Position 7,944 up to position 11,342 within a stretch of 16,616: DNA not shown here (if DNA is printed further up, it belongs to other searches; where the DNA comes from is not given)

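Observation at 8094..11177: Lyase A combines a lyase-like toroid with He_PIG Ig-like, discoidin (CBM32-like) and an unassigned C-terminal beta-domain of about 130 aa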

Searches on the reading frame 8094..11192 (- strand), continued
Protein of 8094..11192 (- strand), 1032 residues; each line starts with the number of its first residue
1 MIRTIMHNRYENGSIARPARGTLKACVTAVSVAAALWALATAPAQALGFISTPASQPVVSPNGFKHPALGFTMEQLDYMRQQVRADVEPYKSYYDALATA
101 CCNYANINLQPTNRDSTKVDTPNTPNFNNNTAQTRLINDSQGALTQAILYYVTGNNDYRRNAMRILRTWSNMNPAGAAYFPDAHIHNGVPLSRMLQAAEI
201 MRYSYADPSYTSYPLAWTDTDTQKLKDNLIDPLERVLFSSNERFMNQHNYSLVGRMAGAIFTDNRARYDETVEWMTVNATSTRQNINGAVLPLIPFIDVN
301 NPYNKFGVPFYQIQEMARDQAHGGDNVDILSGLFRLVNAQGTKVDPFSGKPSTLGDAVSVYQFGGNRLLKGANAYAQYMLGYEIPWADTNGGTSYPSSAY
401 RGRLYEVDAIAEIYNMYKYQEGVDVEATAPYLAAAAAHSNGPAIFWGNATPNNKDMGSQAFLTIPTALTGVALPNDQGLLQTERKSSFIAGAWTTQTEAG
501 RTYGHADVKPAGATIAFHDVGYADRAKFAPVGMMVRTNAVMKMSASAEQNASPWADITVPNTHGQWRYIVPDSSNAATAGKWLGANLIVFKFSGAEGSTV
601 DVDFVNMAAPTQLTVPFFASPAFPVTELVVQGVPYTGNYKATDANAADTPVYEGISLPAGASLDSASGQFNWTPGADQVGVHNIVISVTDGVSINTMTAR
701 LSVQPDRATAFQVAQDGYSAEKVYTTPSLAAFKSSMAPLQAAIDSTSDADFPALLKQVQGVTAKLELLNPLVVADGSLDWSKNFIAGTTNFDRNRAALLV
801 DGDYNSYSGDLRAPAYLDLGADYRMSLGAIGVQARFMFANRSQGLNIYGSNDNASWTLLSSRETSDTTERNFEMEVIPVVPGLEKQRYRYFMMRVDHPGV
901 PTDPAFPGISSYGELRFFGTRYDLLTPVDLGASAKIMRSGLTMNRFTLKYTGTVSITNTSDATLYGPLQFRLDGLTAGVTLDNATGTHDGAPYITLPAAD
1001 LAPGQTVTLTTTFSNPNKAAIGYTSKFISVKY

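Call 22: predict_structure(alignment_id=A2)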
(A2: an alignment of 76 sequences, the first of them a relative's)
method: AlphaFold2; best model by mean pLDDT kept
length: 1027 residues; sequences in the alignment: 76
mean_pLDDT: 87.7   pTM: 0.79
mean pLDDT of the five models: 87.7, 87.2, 87.1, 85.9, 85.7
residues with pLDDT >= 90: 636; 70-90: 308; 50-70: 45; < 50: 38
segments of 3 or more residues with pLDDT < 50: 1-24, 26-28, 33-39
pLDDT, mean of each block of 10 residues (from residue 1): 31 37 48 46 82 94 94 95 93 80 94 94 86 93 96 97 97 81 93 95 93 96 95 76 78 97 94 82 81 92 90 66 90 96 95 96 94 92 76 81 88 95 97 90 69 90 91 88 95 95 95 90 89 96 87 94 89 77 95 96 89 67 91 89 92 95 94 93 93 92 93 89 92 92 90 91 92 88 80 85 86 92 94 85 94 96 87 94 94 73 83 93 88 91 92 88 90 93 91 86 94 88 88
secondary structure, 60 per line:
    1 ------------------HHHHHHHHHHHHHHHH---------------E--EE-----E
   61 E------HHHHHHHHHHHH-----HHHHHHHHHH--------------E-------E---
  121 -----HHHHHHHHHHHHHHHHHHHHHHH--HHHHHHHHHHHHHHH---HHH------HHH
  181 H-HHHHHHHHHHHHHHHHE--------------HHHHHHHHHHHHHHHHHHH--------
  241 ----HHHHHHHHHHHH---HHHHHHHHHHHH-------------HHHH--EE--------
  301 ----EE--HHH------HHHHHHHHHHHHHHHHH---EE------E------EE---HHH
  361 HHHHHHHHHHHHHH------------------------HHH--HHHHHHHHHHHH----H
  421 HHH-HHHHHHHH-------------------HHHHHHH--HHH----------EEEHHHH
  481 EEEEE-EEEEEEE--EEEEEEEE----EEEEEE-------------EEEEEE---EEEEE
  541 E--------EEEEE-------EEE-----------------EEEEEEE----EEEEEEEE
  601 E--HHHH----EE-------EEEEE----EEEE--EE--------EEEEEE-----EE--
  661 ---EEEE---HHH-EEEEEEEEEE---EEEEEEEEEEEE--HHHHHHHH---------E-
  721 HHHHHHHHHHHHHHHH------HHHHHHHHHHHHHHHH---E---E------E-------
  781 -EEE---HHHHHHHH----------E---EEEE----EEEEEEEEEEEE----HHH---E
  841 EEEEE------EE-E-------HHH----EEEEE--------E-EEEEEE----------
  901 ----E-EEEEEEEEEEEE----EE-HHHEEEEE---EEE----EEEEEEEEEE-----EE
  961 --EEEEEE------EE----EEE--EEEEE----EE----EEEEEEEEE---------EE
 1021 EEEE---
elements in order (helices of 4 or more, strands of 3 or more residues): H19-34 H68-79 H85-94 H126-148 H151-165 H178-181 H183-198 H214-232 H245-256 H260-271 H285-288 H318-334 H358-374 H404-415 H420-423 H425-432 H452-458 E474-476 H477-480 E481-485 E487-493 E496-503 E508-513 E527-532 E536-541 E550-554 E562-564 E582-588 E593-601 H604-607 E621-625 E630-633 E646-651 E664-667 E675-684 E688-699 H702-709 H721-736 H743-758 E782-784 H788-795 E810-813 E818-829 E840-845 E870-874 E885-890 E907-918 E929-933 E937-939 E944-953 E963-968 E981-983 E986-990 E1001-1009 E1019-1024

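Call 27: fold_search(model_id=the predicted structure, library=pdb)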
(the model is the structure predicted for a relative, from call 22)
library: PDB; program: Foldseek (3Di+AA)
matches with E <= 10: 1688; with E <= 0.001: 84
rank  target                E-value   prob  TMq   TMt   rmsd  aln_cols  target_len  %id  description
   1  6f2p                  6.8e-09  1.00  0.23  0.23  23.2      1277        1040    9  Structure of Paenibacillus xanthan lyase to 2.6 A resolution (released 2018-12-05)
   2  8ayr_B                4.2e-08  1.00  0.10  0.15  23.2       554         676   12  Sialidases and Fucosidases of Akkermansia muciniphila are key for rapid growth on colonic mucin and nutrient sharing a (released 2023-03-01)
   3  1w8o_A                4.8e-08  1.00  0.13  0.19  14.9       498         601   11  Contribution of the Active Site Aspartic Acid to Catalysis in the Bacterial Neuraminidase from Micromonospora viridifa (released 2004-09-29)
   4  1wcq_A                2.0e-07  1.00  0.13  0.19  15.1       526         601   11  Mutagenesis of the Nucleophilic Tyrosine in a Bacterial Sialidase to Phenylalanine. (released 2005-10-12)
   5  2bzd_C                2.2e-07  1.00  0.13  0.19  15.5       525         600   11  Galactose recognition by the carbohydrate-binding module of a bacterial sialidase. (released 2005-08-19)
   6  2ber                  2.7e-07  1.00  0.13  0.19  17.2       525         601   11  Y370G Active Site Mutant of the Sialidase from Micromonospora viridifaciens in complex with beta-Neu5Ac (sialic acid). (released 2005-04-04)
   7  1wcq_C                4.9e-07  1.00  0.12  0.18  17.8       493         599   12  Mutagenesis of the Nucleophilic Tyrosine in a Bacterial Sialidase to Phenylalanine. (released 2005-10-12)
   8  7som_D                7.2e-07  0.99  0.08  0.05  35.0       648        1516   10  Ciliary C2 central pair apparatus isolated from Chlamydomonas reinhardtii (released 2022-04-13)
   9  8bdd_A                9.2e-07  1.00  0.26  0.35  26.1      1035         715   10  Crystal structure of Bacteroides ovatus CP926 PL17 alginate lyase (released 2023-08-30)
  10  2bzd_A                1.0e-06  1.00  0.12  0.18  15.4       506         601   11  Galactose recognition by the carbohydrate-binding module of a bacterial sialidase. (released 2005-08-19)
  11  4ojz_B                1.1e-06  1.00  0.25  0.34  25.3      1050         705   10  Crystal Structure of Alg17c Mutant Y258A Complexed with Alginate Trisaccharide (released 2014-01-29)
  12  6jpn_A                1.5e-06  1.00  0.25  0.32  28.2      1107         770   10  Crystal structure of the catalytic domain of a multi-domain alginate lyase Dp0100 from thermophilic bacterium Defluvii (released 2019-10-30)
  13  4gz9_A                1.8e-06  1.00  0.12  0.19  27.1       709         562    7  Mouse Neuropilin-1, extracellular domains 1-4 (a1a2b1b2) (released 2012-10-17)
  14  3cqo_A                3.5e-06  1.00  0.11  0.32  12.9       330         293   10  Crystal structure of a f-lectin (fucolectin) from morone saxatilis (striped bass) serum (released 2009-04-28)
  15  8vy2_A                4.0e-06  0.95  0.08  0.07  24.4       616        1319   10  Structure of mCELSR1 extracellular region containing CADH9-GAIN domains (released 2025-05-07)
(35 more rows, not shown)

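Call 35: find_encoding_contigs(protein=P0029, flank=10000, max_places=2)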
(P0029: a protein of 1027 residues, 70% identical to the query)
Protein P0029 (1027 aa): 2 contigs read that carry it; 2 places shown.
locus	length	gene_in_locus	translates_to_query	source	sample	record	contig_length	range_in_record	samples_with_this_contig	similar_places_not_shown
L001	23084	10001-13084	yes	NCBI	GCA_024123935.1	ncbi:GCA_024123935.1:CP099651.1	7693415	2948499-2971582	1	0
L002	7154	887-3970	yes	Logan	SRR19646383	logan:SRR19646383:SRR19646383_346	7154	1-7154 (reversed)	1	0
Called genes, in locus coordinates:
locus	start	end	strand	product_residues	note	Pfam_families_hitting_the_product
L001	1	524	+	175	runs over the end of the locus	-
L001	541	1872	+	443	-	PF05936:T6SS_VasE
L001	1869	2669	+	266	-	PF09850:DotU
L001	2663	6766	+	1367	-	PF14331:IcmF-related_N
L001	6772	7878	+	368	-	PF06812:ImpA_N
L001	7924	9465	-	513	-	PF22848:ASD1_dom, PF06964:Alpha-L-AF_C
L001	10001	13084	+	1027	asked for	PF05345:He_PIG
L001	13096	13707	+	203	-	-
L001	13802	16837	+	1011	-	PF07494:Reg_prop (faint), PF07495:Y_Y_Y, PF07730:HisKA_3, PF02518:HATPase_c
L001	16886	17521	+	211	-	PF00072:Response_reg, PF00196:GerE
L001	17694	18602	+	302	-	PF00126:HTH_1, PF03466:LysR_substrate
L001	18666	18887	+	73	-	PF02452:PemK_toxin (weak)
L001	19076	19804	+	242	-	PF00497:SBP_bac_3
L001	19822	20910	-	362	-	PF01699:Na_Ca_ex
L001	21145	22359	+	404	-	PF12833:HTH_18, PF00165:HTH_AraC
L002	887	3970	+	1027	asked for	PF05345:He_PIG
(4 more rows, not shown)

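Call 47: search_solved_structures(query=A2, max_evalue=1, show_alignments=2)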
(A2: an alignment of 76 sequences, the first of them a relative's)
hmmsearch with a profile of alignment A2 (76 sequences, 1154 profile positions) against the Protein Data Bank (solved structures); distinct sequences matched with E-value up to 1: 13.
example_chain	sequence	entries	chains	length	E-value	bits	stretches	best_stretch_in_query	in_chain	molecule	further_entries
2yb7_A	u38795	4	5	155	3.9e-09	38.1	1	1043-1152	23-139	CARBOHYDRATE BINDING FAMILY 6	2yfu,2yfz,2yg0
5g56_A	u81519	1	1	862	2.5e-08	35.4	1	1012-1152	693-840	CARBOHYDRATE BINDING FAMILY 6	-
7nsn_A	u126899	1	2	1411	3.3e-07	31.8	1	936-1150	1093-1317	GH92 alpha-1,2-mannosidase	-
3f2z_A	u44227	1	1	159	0.0015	19.6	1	1025-1137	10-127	uncharacterized protein BF3579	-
3ggl_A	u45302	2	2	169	0.1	13.6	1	1027-1137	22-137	Putative chitobiase | Chitobiase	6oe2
2kd7_A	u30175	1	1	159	0.13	13.2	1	1030-1137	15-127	Putative chitobiase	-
4nzj_A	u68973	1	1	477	0.23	12.4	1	641-696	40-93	Putative alpha-galactosidase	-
9fi0_A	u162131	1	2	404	0.5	11.3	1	133-161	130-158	Alginate lyase family protein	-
9fi1_A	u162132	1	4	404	0.54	11.2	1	133-161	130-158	Alginate lyase family protein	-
8bdq_A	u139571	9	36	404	0.55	11.2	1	133-161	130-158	Alginate lyase family protein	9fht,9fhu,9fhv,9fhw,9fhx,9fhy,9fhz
9fi5_A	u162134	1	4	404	0.55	11.1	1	133-161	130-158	Alginate lyase family protein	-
9fi3_A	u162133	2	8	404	0.55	11.1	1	133-161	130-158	Alginate lyase family protein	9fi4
9fi6_A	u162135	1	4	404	0.55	11.1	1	133-161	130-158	Alginate lyase family protein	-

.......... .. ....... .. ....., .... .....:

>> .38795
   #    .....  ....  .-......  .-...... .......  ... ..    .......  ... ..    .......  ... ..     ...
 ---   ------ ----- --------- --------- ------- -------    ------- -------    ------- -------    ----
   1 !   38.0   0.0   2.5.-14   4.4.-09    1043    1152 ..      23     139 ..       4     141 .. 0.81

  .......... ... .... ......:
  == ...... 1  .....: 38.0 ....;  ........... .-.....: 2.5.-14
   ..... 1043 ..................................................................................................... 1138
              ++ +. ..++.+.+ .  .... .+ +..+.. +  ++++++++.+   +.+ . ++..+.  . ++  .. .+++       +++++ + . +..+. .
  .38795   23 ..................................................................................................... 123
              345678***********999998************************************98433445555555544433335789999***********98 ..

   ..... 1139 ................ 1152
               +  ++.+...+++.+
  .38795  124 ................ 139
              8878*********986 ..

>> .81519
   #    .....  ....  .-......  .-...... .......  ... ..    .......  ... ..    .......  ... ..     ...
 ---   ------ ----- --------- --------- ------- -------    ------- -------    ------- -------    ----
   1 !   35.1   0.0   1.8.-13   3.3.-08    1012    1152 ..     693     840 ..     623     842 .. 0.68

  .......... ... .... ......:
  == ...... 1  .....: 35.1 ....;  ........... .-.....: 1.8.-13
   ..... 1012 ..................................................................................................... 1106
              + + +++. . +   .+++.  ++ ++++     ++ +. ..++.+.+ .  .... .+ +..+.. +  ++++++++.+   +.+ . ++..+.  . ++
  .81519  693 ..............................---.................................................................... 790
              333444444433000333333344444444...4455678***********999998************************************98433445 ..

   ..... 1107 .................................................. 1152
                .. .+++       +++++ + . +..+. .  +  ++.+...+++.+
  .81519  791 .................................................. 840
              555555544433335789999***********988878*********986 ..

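Call 55: find_encoding_contigs(protein=P0066, flank=10000, max_places=1)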
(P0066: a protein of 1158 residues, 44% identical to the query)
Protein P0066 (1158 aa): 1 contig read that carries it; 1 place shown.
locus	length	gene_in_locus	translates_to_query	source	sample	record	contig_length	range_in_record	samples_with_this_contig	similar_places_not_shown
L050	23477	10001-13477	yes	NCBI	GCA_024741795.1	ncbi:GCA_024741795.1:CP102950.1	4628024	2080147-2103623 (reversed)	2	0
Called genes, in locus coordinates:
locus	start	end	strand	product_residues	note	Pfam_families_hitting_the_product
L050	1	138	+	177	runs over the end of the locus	PF01047:MarR, PF12802:MarR_2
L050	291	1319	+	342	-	PF00356:LacI, PF00532:Peripla_BP_1, PF13407:Peripla_BP_4, PF13377:Peripla_BP_3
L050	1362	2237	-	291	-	PF04616:Glyco_hydro_43 (weak)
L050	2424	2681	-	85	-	-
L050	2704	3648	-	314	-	PF00532:Peripla_BP_1, PF13407:Peripla_BP_4, PF13377:Peripla_BP_3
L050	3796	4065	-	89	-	PF04616:Glyco_hydro_43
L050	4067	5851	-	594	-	PF00561:Abhydrolase_1, PF12146:Hydrolase_4, PF12697:Abhydrolase_6, PF00389:2-Hacid_dh (weak), PF02826:2-Hacid_dh_C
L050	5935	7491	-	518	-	PF12010:DUF3502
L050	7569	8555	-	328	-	PF00528:BPD_transp_1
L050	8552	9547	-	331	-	PF00528:BPD_transp_1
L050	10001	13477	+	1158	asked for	PF00754:F5_F8_type_C (faint), PF05345:He_PIG, PF22633:F5_F8_type_C_2 (faint)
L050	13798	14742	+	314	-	PF04616:Glyco_hydro_43 (faint)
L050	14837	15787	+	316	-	PF22847:Glyco_hydro_43_rel, PF04616:Glyco_hydro_43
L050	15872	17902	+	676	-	PF01055:Glyco_hydro_31_2nd, PF21365:Glyco_hydro_31_3rd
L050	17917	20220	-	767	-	PF14498:Glyco_hyd_65N_2, PF22124:Glyco_hydro_95_cat, PF21307:Glyco_hydro_95_C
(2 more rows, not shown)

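Call 56: find_encoding_contigs(protein=P0052, flank=10000, max_places=1)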
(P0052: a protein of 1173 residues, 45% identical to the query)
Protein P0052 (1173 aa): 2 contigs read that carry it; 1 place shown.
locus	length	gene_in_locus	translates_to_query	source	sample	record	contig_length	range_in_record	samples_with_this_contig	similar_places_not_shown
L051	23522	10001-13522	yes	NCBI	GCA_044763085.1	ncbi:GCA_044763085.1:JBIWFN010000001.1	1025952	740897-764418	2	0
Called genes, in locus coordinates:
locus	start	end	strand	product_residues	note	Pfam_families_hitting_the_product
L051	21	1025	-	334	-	PF25523:Ig_RIMBP2 (faint), PF00041:fn3, PF16656:Pur_ac_phosph_N (faint), PF25788:Ig_Rha78A_N (faint), PF00041:fn3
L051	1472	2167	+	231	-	PF07335:Glyco_hydro_75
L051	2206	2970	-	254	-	PF00106:adh_short, PF08659:KR, PF13561:adh_short_C2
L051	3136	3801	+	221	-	PF00440:TetR_N, PF17754:TetR_C_14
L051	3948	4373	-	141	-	PF03610:EIIA-man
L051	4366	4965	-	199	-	PF02734:Dak2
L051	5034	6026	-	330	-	PF02733:Dak1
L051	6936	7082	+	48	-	-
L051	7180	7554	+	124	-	PF00589:Phage_integrase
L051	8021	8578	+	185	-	-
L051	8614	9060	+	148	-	PF01527:HTH_Tnp_1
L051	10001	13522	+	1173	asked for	PF05345:He_PIG, PF00754:F5_F8_type_C (faint), PF22633:F5_F8_type_C_2 (faint), PF21471:Reelin_subrepeat-B (faint)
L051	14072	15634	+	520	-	PF04542:Sigma70_r2, PF05270:AbfB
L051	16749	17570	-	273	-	PF01261:AP_endonuc_2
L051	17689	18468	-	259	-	PF23441:SDR, PF00106:adh_short, PF01370:Epimerase (weak), PF08659:KR, PF13561:adh_short_C2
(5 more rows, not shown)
